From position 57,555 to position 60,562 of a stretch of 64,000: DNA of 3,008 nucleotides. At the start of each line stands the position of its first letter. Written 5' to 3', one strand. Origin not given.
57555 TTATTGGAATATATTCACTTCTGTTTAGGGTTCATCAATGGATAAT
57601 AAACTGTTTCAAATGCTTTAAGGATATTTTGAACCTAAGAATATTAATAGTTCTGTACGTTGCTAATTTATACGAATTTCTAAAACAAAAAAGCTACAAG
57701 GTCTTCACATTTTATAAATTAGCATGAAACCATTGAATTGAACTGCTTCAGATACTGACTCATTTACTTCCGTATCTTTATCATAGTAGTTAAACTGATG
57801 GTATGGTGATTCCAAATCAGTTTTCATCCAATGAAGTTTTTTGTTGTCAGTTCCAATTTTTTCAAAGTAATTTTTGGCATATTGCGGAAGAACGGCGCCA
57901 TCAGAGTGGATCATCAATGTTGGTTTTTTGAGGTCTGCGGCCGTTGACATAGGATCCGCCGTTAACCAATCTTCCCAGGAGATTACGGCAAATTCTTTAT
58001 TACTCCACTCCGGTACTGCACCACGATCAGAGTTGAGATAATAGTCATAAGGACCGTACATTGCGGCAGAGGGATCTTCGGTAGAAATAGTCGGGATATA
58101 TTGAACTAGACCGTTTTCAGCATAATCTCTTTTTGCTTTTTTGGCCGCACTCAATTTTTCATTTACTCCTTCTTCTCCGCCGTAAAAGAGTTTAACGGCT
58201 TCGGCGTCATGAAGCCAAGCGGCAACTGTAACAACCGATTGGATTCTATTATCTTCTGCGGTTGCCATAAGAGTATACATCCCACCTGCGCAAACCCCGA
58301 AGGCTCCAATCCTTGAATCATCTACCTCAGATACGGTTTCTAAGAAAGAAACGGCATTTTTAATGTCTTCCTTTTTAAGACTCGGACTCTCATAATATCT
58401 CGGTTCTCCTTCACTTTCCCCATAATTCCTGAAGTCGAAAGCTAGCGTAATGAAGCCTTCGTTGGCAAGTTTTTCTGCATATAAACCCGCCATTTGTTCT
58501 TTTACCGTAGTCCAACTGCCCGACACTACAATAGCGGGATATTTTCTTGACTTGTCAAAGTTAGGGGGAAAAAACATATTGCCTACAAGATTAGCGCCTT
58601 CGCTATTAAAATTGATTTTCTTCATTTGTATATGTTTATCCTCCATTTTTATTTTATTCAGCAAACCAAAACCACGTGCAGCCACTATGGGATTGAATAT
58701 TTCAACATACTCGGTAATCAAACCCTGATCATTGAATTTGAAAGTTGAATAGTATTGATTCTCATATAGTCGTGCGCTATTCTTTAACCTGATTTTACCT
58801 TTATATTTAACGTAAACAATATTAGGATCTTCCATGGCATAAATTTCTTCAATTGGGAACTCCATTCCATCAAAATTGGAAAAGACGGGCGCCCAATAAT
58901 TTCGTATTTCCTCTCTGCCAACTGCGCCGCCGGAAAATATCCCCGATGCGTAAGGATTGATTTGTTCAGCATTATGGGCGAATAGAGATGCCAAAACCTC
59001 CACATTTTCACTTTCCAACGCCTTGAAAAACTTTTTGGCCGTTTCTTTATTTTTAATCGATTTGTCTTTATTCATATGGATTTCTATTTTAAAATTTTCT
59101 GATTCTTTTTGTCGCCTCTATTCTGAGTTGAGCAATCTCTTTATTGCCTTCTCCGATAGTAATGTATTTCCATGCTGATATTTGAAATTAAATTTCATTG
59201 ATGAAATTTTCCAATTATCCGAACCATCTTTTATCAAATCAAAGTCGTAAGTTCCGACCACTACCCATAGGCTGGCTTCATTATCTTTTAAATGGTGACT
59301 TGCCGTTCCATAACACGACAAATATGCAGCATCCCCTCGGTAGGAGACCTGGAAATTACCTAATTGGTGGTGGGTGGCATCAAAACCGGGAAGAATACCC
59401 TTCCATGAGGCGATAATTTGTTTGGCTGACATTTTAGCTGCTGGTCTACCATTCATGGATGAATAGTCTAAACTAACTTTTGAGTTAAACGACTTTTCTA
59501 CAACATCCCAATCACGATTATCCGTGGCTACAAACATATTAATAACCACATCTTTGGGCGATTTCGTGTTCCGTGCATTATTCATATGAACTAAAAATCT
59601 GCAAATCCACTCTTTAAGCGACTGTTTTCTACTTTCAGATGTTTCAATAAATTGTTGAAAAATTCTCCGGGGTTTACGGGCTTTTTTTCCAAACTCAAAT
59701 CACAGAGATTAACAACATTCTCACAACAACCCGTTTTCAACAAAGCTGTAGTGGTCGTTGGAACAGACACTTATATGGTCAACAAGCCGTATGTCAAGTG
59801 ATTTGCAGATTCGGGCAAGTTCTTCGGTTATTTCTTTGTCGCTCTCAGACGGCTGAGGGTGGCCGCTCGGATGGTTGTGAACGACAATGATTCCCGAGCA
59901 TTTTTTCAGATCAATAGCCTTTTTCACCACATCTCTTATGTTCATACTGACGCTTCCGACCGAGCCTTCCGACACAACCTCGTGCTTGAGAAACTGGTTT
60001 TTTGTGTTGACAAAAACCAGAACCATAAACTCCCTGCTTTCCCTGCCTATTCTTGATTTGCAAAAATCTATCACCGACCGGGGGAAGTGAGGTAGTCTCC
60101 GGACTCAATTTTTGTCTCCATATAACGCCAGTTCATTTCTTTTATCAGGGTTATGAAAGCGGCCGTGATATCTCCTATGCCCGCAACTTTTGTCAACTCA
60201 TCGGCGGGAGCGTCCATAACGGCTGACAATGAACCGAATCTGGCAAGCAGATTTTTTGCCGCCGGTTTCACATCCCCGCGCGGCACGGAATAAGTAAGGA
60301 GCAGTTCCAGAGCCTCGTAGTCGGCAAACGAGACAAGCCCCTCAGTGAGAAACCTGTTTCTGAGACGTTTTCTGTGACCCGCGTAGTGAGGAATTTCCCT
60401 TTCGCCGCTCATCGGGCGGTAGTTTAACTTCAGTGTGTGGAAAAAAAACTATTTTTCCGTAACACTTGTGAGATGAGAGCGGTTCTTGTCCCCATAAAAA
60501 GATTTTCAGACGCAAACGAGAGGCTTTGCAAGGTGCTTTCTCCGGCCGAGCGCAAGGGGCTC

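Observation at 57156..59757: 35-bp direct repeat derived from the radC 3' end flanks a 2.5-kb low-GC cargo, and a near-identical fragment of hisB is fused to the left repeat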

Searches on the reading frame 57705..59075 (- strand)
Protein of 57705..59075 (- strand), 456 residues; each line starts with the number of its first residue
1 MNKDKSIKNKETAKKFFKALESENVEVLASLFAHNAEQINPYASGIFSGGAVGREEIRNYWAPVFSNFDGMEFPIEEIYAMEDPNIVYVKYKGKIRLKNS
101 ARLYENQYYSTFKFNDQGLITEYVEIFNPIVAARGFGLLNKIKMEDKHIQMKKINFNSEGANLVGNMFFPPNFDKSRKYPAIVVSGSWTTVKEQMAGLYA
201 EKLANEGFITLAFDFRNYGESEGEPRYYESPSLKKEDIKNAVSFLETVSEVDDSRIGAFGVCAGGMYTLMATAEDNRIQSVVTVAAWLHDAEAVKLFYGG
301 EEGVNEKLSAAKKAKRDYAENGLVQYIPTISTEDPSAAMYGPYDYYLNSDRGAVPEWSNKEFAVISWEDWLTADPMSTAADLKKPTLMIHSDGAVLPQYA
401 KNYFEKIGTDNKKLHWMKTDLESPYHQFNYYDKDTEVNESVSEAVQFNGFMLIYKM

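Call 6: search_protein_families(library=pfam, proteins=[window:57705-59075:-], max_evalue=0.01)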
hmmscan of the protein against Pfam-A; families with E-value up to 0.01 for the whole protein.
window:57705-59075:- (456 aa): 15 families
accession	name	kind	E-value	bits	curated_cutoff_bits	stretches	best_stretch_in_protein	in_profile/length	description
PF12680.13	SnoaL_2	-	5.9e-14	53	27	1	14-123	2-102/102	SnoaL-like domain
PF01738.24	DLH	-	4.9e-09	36.5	21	1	175-282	9-125/217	Dienelactone hydrolase family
PF02129.25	Peptidase_S15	-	5.5e-09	36.5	23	1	160-306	2-147/262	X-Pro dipeptidyl-peptidase (S15 family)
PF00561.26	Abhydrolase_1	-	2.2e-08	34.5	25.8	1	200-292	20-110/245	alpha/beta hydrolase fold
PF06500.17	FrsA-like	-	3.7e-08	33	22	1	148-290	165-302/414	Esterase FrsA-like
PF12146.15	Hydrolase_4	-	9.9e-08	32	27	1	199-295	23-118/239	Serine aminopeptidase, S33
PF12740.14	PETase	-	5.2e-07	29.8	28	1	165-291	42-162/263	PET hydrolase-like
PF13474.12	SnoaL_3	-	4.5e-06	27.4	22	1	12-111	4-99/121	SnoaL-like domain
PF05448.18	AXE1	-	2.2e-05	23.9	21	1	237-293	159-215/321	Acetyl xylan esterase (AXE1)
PF00326.27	Peptidase_S9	-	7.5e-05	22.8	22.6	1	203-291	10-101/213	Prolyl oligopeptidase family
PF20434.5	BD-FAE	-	8.6e-05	22.6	26.8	1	175-276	9-111/215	BD-FAE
PF12697.13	Abhydrolase_6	-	8.7e-05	23.7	26.3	1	184-401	4-184/217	Alpha/beta hydrolase family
PF14534.12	DUF4440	-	0.0013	19.5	25.2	1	13-116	5-102/107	Domain of unknown function (DUF4440)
PF08840.17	BAAT_C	-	0.0055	17.2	20.9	0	239-288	7-56/210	BAAT / Acyl-CoA thioester hydrolase C terminal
PF03284.19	PHZA_PHZB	-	0.0057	16.5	24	0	53-138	63-150/162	Phenazine biosynthesis protein A/B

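Call 9: find_encoding_contigs(protein=window:57705-59075:-, flank=10000, max_places=10)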
Protein window:57705-59075:- (456 aa): no gene with exactly this product is on record in the collection.

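Call 10: find_homologous_proteins(query=window:57705-59075:-)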
Query window:57705-59075:- (456 aa): 1729 proteins with E <= 0.001 among 8000 candidates; the best 120 are listed.
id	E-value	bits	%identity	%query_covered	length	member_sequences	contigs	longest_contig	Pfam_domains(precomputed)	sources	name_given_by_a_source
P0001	0.0e+0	1037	100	100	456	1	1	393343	PF02129.25,PF12680.14,PF12740.15,PF06500.18,PF05448.19,PF01738.25,PF13474.13,PF00561.27,PF12146.16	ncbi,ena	-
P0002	6.1e-218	742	72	97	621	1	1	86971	PF02129.25,PF12680.14,PF12740.15,PF14534.13,PF01738.25,PF13474.13,PF00561.27,PF13577.13,PF12146.16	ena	-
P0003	3.0e-210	717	68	97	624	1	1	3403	PF02129.25,PF12680.14,PF06500.18,PF12697.14,PF01738.25,PF00561.27,PF13577.13,PF12146.16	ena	-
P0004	7.1e-209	712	69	97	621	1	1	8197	PF02129.25,PF00326.28,PF12680.14,PF12740.15,PF14534.13,PF01738.25,PF13474.13,PF00561.27,PF13577.13,PF12146.16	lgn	-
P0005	7.1e-208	709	69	97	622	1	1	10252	PF02129.25,PF12680.14,PF12740.15,PF06500.18,PF03284.20,PF01738.25,PF13474.13,PF00561.27,PF13577.13,PF12146.16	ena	-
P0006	9.4e-208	709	69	96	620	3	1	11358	PF12740.15,PF14534.13,PF01738.25,PF13474.13,PF00561.27,PF12146.16,PF02129.25,PF00326.28,PF12680.14,PF06500.18,PF13577.13,PF20434.6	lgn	-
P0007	5.0e-205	700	68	96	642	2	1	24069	PF02129.25,PF12680.14,PF12740.15,PF06500.18,PF01738.25,PF13474.13,PF13577.13,PF12146.16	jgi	-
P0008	9.3e-199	679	65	96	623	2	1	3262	PF02129.25,PF07366.19,PF12680.14,PF03284.20,PF13474.13,PF00561.27,PF13577.13,PF12146.16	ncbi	-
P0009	4.9e-198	677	67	96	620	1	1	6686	PF12740.15,PF14534.13,PF01738.25,PF13474.13,PF00561.27,PF12146.16,PF02129.25,PF00326.28,PF12680.14,PF06500.18,PF12697.14,PF13577.13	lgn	-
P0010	6.4e-195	667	65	93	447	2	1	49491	PF02129.25,PF00326.28,PF12680.14,PF12740.15,PF06500.18,PF01738.25,PF13474.13,PF08840.18,PF00561.27,PF12146.16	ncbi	ncbi:MAG: alpha/beta fold hydrolase [Flavobacteriaceae bacterium]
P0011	3.7e-194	664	64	98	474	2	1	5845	PF02129.25,PF12680.14,PF12740.15,PF06500.18,PF01738.25,PF13474.13,PF00561.27,PF12146.16,PF20434.6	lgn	-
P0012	3.9e-193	661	64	98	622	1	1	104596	PF02129.25,PF07366.19,PF12680.14,PF06500.18,PF14534.13,PF01738.25,PF13474.13,PF00561.27,PF13577.13,PF12146.16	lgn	-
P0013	1.3e-190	652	63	98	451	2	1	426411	PF02129.25,PF12680.14,PF06500.18,PF01738.25,PF00561.27,PF12146.16,PF20434.6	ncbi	-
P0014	2.6e-188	645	64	98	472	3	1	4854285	PF02129.25,PF12680.14,PF06500.18,PF01738.25,PF13474.13,PF00561.27,PF20434.6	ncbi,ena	-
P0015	1.6e-187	642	69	65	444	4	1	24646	PF02129.25,PF12680.14,PF12740.15,PF12697.14,PF01738.25,PF12146.16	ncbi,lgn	-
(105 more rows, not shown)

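Call 11: find_encoding_contigs(protein=P0001, flank=10000, max_places=10)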
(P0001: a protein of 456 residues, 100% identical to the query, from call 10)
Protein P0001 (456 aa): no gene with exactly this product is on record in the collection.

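Call 13: find_encoding_contigs(protein=P0122, flank=10000, max_places=10)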
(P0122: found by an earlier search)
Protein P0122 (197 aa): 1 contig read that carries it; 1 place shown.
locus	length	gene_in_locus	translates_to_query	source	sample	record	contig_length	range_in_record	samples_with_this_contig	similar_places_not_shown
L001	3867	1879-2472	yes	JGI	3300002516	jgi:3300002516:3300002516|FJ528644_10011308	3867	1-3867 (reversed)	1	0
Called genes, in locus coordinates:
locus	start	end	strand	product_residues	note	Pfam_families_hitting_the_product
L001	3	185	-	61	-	?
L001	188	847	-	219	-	PF01983:CofC, PF12804:NTP_transf_3 (weak)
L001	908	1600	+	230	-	PF20582:UPF0758_N (weak), PF12826:HHH_2 (weak), PF04002:RadC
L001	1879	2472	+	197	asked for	PF00475:IGPD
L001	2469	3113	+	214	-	PF00117:GATase, PF01174:SNO (weak), PF07685:GATase_3 (weak)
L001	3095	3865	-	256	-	?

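Call 18: find_encoding_contigs(protein=P0002, flank=6000, max_places=3)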
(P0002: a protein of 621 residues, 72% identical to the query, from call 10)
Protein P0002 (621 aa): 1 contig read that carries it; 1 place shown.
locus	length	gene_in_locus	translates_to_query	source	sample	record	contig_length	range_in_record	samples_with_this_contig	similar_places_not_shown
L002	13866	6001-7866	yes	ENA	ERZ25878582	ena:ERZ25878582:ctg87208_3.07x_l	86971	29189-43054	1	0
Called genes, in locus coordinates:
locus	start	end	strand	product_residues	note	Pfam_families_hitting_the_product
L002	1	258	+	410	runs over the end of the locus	PF14684:Tricorn_C1 (weak), PF03572:Peptidase_S41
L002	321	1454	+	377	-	PF01494:FAD_binding_3, PF13450:NAD_binding_8 (weak)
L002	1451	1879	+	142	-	PF13160:DUF3995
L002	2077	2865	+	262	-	PF03372:Exo_endo_phos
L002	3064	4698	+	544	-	PF18911:PKD_4, PF00801:PKD, PF13573:SprB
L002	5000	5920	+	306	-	PF12833:HTH_18, PF00165:HTH_AraC (weak)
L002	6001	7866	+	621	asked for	PF13577:SnoaL_4, PF13474:SnoaL_3 (faint), PF14534:DUF4440 (faint), PF12680:SnoaL_2, PF02129:Peptidase_S15, PF00561:Abhydrolase_1, PF01738:DLH (weak), PF12146:Hydrolase_4 (weak), +1 more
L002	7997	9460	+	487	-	PF18962:Por_Secre_tail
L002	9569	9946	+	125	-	-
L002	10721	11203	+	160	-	-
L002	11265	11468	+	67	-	-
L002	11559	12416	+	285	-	-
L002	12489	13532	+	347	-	-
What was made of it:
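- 57660..59719 (-): Block 1, the cargo: 2060 bp of low-GC foreign DNA. It holds one three-domain gene (SnoaL_4, SnoaL_2, alpha/beta hydrolase). An in-frame TAG at 59118-59120 splits it into ORFs 59118-59585 and 57705-59075. The named homologs are Bacteroidota, and the P0002 contig carries Por_Secre_tail and SprB genes (calls 10, 18).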

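Call 47: search_protein_families(library=phrogs, proteins=[window:57705-59075:-], max_evalue=0.001)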
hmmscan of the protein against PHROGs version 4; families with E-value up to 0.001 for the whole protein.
window:57705-59075:- (456 aa): 2 families
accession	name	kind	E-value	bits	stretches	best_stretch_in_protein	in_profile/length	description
phrog_789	-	other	6.7e-05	22.7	1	190-392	364-550/637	esterase/lipase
phrog_18070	-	unknown function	0.00068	19.3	1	150-289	167-301/414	-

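Call 48: search_dna_similar(query=window:57705-59075:-, collection=plasmids, mode=protein, max_rows=8)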
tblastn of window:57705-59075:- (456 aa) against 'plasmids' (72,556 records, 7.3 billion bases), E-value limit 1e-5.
Records with a match: 3567; places in all: 3694; records where one place covers at least 80% of the query: 4.
Best place of each record, by identity: 60-80% 1; <60% 3566.
By first word of the organism name: Escherichia 1998; Klebsiella 723; Salmonella 242; Shigella 83; Rhizobium 81; Pantoea 63; Sinorhizobium 55; Streptomyces 36; Enterobacter 35; Aeromonas 20; and 94 more.
By predicted mobility (MOB-suite, as given by PLSDB): conjugative 2217; non-mobilizable 1074; mobilizable 276.
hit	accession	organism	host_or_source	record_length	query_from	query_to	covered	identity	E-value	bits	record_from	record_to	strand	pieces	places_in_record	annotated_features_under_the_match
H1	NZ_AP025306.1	Aureibacter tunicatorum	-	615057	1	444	97%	63.3%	0e+0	583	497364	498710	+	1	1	alpha/beta fold hydrolase | nuclear transport factor 2 family protein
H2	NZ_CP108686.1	Streptomyces sp. NBC_01014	-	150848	131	441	68%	44.7%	1e-79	276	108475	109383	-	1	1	alpha/beta fold hydrolase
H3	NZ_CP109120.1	Streptomyces sp. NBC_01766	-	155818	131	441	68%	44.7%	1e-79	276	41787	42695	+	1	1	alpha/beta fold hydrolase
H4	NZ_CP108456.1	Streptomyces sp. NBC_01267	-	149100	131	441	68%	44.7%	2e-79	275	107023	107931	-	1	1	alpha/beta fold hydrolase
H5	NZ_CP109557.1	Streptomyces sp. NBC_01387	-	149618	149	441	64%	46.4%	3e-79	275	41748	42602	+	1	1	alpha/beta fold hydrolase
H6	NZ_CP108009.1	Streptomyces sp. NBC_00334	-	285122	149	444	65%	45.3%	1e-79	276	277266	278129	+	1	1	alpha/beta fold hydrolase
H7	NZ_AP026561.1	Deinococcus aetherius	-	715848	150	443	64%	42.2%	1e-70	250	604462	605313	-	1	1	alpha/beta hydrolase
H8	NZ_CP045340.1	Vibrio sp. THAF190c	pure culture,Surface of a polyethylene ...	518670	138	447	68%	39.5%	2e-57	212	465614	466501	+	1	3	alpha/beta hydrolase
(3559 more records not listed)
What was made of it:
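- Tried and rejected: This fits the donor phylum but does not identify a vehicle (call 48).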

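Call 56: find_related_loci(query=window:57705-59075:-, collection=viral_contigs, flank=5000)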
Query window:57705-59075:- (456 aa) in viral_contigs; peptide patterns used: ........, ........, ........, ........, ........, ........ (x = any residue, [..] = any of these).
19 stretches matched a pattern, but none encodes a relative of the query by tblastn (E <= 1e-3).

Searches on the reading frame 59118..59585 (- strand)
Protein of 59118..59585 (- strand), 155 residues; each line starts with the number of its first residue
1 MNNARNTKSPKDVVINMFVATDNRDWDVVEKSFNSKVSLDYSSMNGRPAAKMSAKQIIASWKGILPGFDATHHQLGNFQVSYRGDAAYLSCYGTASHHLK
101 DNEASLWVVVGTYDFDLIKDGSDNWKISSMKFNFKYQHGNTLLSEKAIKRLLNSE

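Call 6: search_protein_families(library=pfam, proteins=[window:59118-59585:-], max_evalue=0.01)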
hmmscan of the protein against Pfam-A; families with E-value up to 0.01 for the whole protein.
window:59118-59585:- (155 aa): 2 families
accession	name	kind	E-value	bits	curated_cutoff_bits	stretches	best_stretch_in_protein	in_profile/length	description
PF13577.12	SnoaL_4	-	1.1e-16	61.4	24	1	12-131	11-126/126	SnoaL-like domain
PF13474.12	SnoaL_3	-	0.0015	19.3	22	1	18-130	9-114/121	SnoaL-like domain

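Call 47: search_protein_families(library=phrogs, proteins=[window:59118-59585:-], max_evalue=0.001)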
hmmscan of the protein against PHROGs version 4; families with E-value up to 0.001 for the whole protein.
window:59118-59585:- (155 aa): 0 families

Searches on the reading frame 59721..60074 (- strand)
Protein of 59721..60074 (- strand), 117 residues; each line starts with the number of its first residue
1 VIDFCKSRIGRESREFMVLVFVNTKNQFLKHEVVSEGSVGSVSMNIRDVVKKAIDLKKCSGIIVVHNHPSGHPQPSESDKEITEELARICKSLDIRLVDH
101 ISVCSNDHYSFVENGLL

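Call 6: search_protein_families(library=pfam, proteins=[window:59721-60074:-], max_evalue=0.01)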
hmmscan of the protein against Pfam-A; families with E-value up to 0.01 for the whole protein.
window:59721-60074:- (117 aa): 2 families
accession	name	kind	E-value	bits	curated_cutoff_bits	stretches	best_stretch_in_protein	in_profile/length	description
PF04002.20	RadC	-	5.9e-34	117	22.1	1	2-116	8-121/121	RadC-like JAB domain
PF14464.11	Prok-JAB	-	0.00028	21.2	25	1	43-87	59-94/114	Prokaryotic homologs of the JAB domain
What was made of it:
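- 59721..60412 (-): radC, split into two ORFs: 60071-60412 (HhH/UPF0758_N) and 59721-60074 (JAB). The cause is a 1-nt deletion at about 60078-60084, in a C-run on the coding strand. Pfam hits in call 6.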

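Call 8: find_encoding_contigs(protein=window:59721-60074:-, flank=10000, max_places=10)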
Protein window:59721-60074:- (117 aa): no gene with exactly this product is on record in the collection.

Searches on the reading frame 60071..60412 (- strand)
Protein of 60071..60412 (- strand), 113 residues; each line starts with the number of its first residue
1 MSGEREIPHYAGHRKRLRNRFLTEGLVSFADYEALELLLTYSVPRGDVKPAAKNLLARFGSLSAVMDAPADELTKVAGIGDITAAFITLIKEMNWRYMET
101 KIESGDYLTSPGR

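Call 6: search_protein_families(library=pfam, proteins=[window:60071-60412:-], max_evalue=0.01)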
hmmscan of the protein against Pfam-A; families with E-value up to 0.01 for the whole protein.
window:60071-60412:- (113 aa): 3 families
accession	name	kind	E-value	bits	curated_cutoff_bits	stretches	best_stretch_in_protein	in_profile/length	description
PF12826.13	HHH_2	-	4.4e-07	30.4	27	1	51-88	15-52/64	Helix-hairpin-helix motif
PF20582.4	UPF0758_N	-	4.5e-07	30.3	27.1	1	14-84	7-76/77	UPF0758 N-terminal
PF14520.12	HHH_5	-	9.4e-05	23.3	27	1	52-85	15-49/57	Helix-hairpin-helix domain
